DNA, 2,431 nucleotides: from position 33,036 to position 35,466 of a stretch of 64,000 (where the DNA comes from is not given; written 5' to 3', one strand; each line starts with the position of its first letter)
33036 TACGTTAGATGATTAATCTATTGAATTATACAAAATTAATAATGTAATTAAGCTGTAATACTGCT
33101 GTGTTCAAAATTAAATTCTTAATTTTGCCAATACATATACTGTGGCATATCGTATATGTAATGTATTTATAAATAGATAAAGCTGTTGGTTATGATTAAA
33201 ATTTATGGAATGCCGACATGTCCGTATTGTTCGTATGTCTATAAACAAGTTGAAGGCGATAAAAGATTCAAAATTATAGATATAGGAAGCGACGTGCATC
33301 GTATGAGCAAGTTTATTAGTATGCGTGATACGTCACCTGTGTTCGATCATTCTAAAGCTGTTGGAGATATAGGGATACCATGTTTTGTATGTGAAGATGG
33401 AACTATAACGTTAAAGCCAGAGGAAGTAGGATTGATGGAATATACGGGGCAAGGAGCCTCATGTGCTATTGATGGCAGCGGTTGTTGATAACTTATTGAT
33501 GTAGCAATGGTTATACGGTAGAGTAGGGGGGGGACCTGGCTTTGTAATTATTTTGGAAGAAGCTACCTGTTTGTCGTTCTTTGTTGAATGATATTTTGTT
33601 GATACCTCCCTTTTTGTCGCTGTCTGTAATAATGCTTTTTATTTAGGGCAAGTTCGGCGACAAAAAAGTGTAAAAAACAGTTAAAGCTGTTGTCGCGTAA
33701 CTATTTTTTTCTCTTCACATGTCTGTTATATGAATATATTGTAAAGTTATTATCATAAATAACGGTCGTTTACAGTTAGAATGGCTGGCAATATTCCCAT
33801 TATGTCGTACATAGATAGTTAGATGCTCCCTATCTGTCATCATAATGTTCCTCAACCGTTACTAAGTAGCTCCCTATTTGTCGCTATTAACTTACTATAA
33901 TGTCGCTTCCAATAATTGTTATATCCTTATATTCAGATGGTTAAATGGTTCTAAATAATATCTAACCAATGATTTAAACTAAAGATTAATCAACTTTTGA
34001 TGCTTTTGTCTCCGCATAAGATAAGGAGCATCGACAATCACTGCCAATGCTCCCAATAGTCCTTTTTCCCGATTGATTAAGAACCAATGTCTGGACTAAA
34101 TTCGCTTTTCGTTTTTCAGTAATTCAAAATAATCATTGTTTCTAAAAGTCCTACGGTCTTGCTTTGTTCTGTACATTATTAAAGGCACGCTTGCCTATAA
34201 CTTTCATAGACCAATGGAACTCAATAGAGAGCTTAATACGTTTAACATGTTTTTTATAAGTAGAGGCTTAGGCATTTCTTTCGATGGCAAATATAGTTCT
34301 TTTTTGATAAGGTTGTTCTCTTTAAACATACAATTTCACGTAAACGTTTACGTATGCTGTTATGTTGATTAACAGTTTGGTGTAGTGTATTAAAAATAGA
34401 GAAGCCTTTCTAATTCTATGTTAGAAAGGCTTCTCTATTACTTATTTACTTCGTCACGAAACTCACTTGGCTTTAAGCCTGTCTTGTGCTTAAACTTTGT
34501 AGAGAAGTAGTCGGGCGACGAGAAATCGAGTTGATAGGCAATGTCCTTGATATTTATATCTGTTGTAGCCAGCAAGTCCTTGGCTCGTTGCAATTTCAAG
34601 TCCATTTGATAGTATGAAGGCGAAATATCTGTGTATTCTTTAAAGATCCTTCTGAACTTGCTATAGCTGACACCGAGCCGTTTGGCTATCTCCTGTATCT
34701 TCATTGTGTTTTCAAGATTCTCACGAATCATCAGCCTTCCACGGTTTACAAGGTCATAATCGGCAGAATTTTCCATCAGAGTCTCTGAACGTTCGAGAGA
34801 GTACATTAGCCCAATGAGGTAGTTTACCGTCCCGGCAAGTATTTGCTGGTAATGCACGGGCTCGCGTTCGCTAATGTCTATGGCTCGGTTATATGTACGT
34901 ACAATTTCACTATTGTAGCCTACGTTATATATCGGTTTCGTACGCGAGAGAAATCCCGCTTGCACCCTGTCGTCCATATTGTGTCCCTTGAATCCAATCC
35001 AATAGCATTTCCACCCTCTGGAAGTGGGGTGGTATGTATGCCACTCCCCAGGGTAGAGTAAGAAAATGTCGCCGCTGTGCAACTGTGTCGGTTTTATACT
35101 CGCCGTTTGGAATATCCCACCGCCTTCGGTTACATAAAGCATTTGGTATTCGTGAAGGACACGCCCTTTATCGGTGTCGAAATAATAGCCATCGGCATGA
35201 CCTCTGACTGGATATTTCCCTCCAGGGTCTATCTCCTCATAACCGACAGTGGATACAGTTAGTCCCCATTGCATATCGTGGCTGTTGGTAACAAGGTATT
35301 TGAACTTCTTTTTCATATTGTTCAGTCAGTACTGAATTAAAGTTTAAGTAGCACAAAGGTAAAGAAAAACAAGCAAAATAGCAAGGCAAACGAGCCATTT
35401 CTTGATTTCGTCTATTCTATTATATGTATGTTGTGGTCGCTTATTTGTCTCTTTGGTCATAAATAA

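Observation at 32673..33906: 1.2-kb unit with 31-bp inverted termini and 22-bp-phased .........-type site arrays, carrying only a glutaredoxin-like gene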

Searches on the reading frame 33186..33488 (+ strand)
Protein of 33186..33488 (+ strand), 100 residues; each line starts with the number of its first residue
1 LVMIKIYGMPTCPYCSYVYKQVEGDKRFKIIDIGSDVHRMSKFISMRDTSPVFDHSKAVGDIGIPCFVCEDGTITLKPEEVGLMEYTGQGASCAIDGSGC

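Call 5: search_protein_families(library=pfam, proteins=[window:33186-33488:+])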
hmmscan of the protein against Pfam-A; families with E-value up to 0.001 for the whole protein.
window:33186-33488:+ (100 aa): 0 families

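Call 12: search_protein_families(library=ncbifam, proteins=[window:33192-33488:+], max_evalue=0.1)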
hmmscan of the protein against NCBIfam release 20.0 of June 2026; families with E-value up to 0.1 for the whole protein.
window:33192-33488:+ (98 aa): 7 families
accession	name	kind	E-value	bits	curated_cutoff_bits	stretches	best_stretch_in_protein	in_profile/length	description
NF041212.1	Uxx_star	subfamily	0.00081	19.6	66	1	2-45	1-45/70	Uxx-star family glutaredoxin-like (seleno)protein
NF041114.2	gluta_UXX_star_1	equivalog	0.0028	17.9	72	1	2-45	1-45/70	UXX-star selenoprotein family 1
TIGR02196.1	GlrX_YruB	hypoth_equivalog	0.0072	16.8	88.55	1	1-44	1-45/74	glutaredoxin-like protein, YruB-family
TIGR00411.1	redox_disulf_1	equivalog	0.013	15.6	92.75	1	1-22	2-23/82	MJ0307 family thioredoxin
TIGR02200.1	GlrX_actino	hypoth_equivalog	0.025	15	89.5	1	2-34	2-35/77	mycoredoxin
TIGR02181.1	GRX_bact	equivalog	0.043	14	90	1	2-42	1-42/80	glutaredoxin 3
NF041211.1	gluta_UXX_star_2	equivalog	0.067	13.2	100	0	4-45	3-45/71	UXX-star (seleno)protein family 2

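Call 13: search_protein_families(library=pfam, proteins=[window:33192-33488:+], max_evalue=10)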
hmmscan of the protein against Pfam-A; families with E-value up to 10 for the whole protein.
window:33192-33488:+ (98 aa): 3 families
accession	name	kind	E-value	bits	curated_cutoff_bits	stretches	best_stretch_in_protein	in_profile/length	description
PF13098.12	Thioredoxin_2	-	0.0019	19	27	1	4-71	11-85/104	Thioredoxin-like domain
PF21276.3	ZNF512_C2HC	-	0.007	16.5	27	1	2-25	8-32/38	Zinc finger protein 512, C2HC zinc finger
PF00462.30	Glutaredoxin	-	0.0076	16.9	22.9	1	2-34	1-34/60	Glutaredoxin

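Call 14: find_encoding_contigs(protein=window:33192-33488:+, flank=10000, max_places=10)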
Protein window:33192-33488:+ (98 aa): no gene with exactly this product is on record in the collection.

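Call 16: find_encoding_contigs(protein=window:33186-33488:+, flank=10000, max_places=10)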
Protein window:33186-33488:+ (100 aa): no gene with exactly this product is on record in the collection.

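Call 17: find_homologous_proteins(query=window:33192-33488:+, max_evalue=0.001)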
Query window:33192-33488:+ (98 aa): 179 proteins with E <= 0.001 among 180 candidates; the best 120 are listed.
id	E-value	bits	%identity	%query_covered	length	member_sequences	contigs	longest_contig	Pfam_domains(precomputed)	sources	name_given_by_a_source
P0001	3.2e-54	199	89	100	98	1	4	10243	-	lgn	-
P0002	1.1e-44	168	73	100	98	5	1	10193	-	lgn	-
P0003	1.5e-43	165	73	100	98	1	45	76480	-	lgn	-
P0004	2.7e-43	164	74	100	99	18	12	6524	-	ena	-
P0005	1.3e-42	162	70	100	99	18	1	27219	-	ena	-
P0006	1.3e-42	162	70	100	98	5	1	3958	-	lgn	-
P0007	3.3e-42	161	70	100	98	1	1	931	-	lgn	-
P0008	4.1e-42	160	72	100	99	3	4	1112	-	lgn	-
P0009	1.1e-41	159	70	100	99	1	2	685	-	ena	-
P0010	1.1e-41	159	68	100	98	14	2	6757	-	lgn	-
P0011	1.5e-41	158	72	100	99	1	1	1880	-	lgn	-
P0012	2.4e-41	158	74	94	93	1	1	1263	-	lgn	-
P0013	3.3e-41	157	69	100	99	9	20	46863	-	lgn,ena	-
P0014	3.9e-41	157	70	100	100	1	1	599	-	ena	-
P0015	7.4e-41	156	69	100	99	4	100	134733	-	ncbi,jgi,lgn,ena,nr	ncbi:MAG: glutaredoxin-related protein [Prevotella sp.]|jgi:glutaredoxin-related protein|nr:glutared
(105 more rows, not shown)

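Call 18: find_encoding_contigs(protein=P0001, flank=10000, max_places=4)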
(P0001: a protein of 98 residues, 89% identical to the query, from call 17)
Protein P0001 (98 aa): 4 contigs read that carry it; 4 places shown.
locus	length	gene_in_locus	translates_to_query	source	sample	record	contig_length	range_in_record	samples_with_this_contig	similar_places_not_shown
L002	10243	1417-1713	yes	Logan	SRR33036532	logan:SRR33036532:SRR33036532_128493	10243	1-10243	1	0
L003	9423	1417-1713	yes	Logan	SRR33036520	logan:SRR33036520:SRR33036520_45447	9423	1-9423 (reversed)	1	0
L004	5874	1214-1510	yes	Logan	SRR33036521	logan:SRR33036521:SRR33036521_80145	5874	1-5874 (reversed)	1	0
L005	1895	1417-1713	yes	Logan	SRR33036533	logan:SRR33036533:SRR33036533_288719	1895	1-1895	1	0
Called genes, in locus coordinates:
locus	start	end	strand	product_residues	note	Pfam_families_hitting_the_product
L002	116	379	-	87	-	-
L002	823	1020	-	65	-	-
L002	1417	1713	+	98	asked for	-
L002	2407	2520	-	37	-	-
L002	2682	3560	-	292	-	PF02311:AraC_binding, PF00165:HTH_AraC (weak), PF12833:HTH_18, PF00165:HTH_AraC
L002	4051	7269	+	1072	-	PF13620:CarboxypepD_reg, PF13715:CarbopepD_reg_2, PF07715:Plug, PF00593:TonB_dep_Rec_b-barrel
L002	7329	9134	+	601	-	PF14322:SusD-like_3, PF12771:SusD-like_2 (weak), PF07980:SusD_RagB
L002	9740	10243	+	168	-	?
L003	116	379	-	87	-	-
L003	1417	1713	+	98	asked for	-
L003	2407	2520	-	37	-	-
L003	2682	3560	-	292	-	PF02311:AraC_binding, PF00165:HTH_AraC (weak), PF12833:HTH_18, PF00165:HTH_AraC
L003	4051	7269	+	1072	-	PF13620:CarboxypepD_reg, PF13715:CarbopepD_reg_2, PF07715:Plug, PF00593:TonB_dep_Rec_b-barrel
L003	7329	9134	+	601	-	PF14322:SusD-like_3, PF12771:SusD-like_2 (weak), PF07980:SusD_RagB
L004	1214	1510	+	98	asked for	-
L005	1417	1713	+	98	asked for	-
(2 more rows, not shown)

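Call 19: find_encoding_contigs(protein=P0003, flank=10000, max_places=4)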
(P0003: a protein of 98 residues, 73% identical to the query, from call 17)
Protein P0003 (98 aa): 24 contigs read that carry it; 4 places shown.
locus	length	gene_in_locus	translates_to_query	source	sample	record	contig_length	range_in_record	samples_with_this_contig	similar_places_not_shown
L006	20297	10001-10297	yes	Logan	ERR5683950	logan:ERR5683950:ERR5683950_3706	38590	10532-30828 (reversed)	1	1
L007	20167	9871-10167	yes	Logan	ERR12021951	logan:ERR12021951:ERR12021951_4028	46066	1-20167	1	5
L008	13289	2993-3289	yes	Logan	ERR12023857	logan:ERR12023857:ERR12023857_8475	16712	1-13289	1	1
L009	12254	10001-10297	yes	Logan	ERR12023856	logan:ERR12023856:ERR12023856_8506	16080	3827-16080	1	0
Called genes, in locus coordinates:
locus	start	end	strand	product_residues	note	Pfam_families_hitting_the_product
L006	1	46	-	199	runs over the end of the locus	PF00677:Lum_binding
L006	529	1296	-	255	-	PF00037:Fer4 (weak), PF12837:Fer4_6 (weak), PF13237:Fer4_10, PF14697:Fer4_21, PF12838:Fer4_7, PF13187:Fer4_9, PF00037:Fer4 (weak), PF00881:Nitroreductase, +6 more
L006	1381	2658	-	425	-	PF02517:Rce1-like (weak)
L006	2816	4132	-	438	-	PF01554:MatE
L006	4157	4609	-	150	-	PF13302:Acetyltransf_3 (faint), PF00583:Acetyltransf_1, PF13508:Acetyltransf_7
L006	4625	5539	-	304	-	PF01734:Patatin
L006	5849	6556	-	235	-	PF24741:AlkZ-rel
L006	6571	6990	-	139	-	PF02915:Rubrerythrin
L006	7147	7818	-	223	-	PF02525:Flavodoxin_2, PF03358:FMN_red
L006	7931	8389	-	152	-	PF03449:GreA_GreB_N, PF01272:GreA_GreB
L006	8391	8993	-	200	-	PF08534:Redoxin (faint), PF00255:GSHPx, PF00578:AhpC-TSA (faint)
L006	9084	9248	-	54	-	-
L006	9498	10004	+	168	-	PF14595:Thioredoxin_9 (weak), PF00578:AhpC-TSA (weak), PF00085:Thioredoxin, PF13098:Thioredoxin_2, PF13728:TraF (weak), PF13905:Thioredoxin_8 (faint)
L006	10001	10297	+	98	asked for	-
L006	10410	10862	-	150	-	PF00578:AhpC-TSA, PF08534:Redoxin, PF13911:AhpC-TSA_2 (weak)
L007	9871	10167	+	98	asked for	-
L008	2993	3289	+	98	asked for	-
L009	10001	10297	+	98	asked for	-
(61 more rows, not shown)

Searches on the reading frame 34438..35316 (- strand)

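Call 5: search_protein_families(library=pfam, proteins=[window:34438-35316:-])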
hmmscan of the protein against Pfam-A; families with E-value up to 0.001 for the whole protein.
window:34438-35316:- (292 aa): 6 families
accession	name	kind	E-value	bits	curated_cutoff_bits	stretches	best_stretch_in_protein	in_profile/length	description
PF12833.13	HTH_18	-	4.2e-21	75.5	33.6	1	210-288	1-79/80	Helix-turn-helix domain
PF00165.29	HTH_AraC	-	2.3e-20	72.7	26.6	2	250-287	2-41/42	Bacterial regulatory helix-turn-helix proteins, AraC family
PF02311.25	AraC_binding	-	8.2e-12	45.5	21.1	1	40-119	10-86/135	AraC-like ligand binding domain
PF07883.17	Cupin_2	-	9e-05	22.6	27.2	1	56-101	19-62/70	Cupin domain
PF01527.26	HTH_Tnp_1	-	0.00019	22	24.1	0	196-234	15-59/75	Transposase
PF13384.12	HTH_23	-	0.00028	21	24.6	1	205-229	18-42/50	Homeodomain-like domain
